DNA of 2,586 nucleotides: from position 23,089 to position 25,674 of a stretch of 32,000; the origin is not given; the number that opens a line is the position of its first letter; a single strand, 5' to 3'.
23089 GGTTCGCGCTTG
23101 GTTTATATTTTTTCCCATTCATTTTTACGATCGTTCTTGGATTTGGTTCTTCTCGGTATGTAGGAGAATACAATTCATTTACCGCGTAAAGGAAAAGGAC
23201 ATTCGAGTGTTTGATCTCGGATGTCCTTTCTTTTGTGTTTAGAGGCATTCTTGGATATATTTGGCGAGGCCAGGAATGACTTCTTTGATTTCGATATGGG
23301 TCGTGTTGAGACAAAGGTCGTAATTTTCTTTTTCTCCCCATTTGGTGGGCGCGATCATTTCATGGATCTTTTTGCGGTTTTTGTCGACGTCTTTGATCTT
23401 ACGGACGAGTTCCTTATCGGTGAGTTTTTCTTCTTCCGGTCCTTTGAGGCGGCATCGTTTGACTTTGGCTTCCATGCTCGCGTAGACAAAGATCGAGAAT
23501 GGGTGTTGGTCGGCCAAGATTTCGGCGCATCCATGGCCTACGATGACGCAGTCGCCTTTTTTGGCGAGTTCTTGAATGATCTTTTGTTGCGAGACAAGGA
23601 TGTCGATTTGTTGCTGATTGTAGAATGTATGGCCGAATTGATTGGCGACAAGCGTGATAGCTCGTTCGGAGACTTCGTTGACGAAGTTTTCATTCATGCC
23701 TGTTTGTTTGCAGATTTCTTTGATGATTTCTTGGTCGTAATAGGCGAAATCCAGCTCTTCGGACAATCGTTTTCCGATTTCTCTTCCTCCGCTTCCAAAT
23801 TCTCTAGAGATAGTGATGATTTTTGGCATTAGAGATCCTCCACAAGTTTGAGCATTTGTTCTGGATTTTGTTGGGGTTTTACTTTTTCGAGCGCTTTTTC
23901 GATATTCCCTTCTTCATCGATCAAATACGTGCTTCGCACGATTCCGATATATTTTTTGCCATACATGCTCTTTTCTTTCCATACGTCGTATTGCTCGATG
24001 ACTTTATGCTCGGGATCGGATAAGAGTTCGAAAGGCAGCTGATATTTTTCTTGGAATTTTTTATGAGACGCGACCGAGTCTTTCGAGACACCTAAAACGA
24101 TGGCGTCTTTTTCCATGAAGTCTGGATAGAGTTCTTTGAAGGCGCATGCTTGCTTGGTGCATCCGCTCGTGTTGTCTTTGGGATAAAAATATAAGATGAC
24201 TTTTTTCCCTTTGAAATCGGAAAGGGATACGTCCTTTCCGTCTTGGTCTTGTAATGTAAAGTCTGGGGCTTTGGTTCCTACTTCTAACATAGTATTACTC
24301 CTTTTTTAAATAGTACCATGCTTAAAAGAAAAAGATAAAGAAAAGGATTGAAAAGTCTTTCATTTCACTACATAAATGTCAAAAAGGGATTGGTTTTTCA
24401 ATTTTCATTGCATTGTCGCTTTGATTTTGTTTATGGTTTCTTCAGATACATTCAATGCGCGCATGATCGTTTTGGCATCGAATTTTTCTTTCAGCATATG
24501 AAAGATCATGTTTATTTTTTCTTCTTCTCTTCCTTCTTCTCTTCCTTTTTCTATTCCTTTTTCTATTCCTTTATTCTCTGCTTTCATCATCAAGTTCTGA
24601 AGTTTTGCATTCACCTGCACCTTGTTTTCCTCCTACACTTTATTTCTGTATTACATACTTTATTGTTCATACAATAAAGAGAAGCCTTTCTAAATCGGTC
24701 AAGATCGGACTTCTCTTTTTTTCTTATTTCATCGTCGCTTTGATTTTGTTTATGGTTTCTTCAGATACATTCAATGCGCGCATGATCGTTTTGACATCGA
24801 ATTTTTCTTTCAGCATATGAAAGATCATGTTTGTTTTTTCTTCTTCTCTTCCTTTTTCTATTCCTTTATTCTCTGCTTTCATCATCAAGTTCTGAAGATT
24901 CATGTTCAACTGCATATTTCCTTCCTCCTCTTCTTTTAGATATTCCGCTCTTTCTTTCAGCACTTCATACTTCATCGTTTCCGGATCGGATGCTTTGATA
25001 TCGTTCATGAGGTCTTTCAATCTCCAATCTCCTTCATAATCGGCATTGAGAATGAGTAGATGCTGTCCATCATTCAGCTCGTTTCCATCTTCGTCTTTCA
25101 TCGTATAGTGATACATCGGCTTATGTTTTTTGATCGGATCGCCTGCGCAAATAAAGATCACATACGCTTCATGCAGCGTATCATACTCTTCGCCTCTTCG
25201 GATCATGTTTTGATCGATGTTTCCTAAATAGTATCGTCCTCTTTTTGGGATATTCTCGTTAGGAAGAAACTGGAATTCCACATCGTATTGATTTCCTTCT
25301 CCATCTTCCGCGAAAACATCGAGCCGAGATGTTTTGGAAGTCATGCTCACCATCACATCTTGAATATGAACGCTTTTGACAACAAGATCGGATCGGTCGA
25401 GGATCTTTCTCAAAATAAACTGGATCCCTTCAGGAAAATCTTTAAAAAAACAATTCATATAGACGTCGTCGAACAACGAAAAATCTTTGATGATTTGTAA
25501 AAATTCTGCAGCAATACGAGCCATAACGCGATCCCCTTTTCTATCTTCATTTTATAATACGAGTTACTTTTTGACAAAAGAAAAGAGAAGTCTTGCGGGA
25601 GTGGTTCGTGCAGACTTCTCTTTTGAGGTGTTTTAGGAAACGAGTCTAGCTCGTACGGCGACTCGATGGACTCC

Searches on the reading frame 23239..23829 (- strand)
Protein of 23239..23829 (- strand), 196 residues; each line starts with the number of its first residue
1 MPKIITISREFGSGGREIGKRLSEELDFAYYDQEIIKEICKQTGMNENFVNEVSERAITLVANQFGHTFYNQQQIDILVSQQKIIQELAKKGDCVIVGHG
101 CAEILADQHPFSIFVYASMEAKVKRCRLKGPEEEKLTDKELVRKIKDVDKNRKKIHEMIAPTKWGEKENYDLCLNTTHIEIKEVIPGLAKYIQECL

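Call 32: search_protein_families(library=pfam, proteins=[window:23239-23829:-], max_evalue=0.01)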
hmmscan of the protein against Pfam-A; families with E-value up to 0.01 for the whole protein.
window:23239-23829:- (196 aa): 3 families
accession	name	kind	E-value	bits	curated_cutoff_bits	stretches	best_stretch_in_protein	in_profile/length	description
PF13189.12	Cytidylate_kin2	-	1.1e-42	146.6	28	1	4-178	1-176/176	Cytidylate kinase-like family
PF02224.24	Cytidylate_kin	-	1.8e-05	25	26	1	81-193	102-210/211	Cytidylate kinase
PF13238.12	AAA_18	-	0.00018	22.4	29.4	1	12-140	8-122/128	AAA domain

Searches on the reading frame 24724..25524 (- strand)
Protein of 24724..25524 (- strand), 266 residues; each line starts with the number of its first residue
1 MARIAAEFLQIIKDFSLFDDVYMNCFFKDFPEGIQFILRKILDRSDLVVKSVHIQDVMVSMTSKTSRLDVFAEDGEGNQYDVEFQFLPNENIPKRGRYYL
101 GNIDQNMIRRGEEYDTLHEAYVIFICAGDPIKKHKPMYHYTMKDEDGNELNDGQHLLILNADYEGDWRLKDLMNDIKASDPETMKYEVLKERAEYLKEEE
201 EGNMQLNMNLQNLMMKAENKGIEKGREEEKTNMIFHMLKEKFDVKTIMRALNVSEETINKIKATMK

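Call 32: search_protein_families(library=pfam, proteins=[window:24724-25524:-], max_evalue=0.01)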
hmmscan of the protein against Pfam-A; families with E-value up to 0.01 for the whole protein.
window:24724-25524:- (266 aa): 1 family
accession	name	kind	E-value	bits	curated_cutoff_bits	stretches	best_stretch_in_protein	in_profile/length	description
PF12784.13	PDDEXK_2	-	5.5e-11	43.1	27.4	1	48-246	34-224/229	PD-(D/E)XK nuclease family transposase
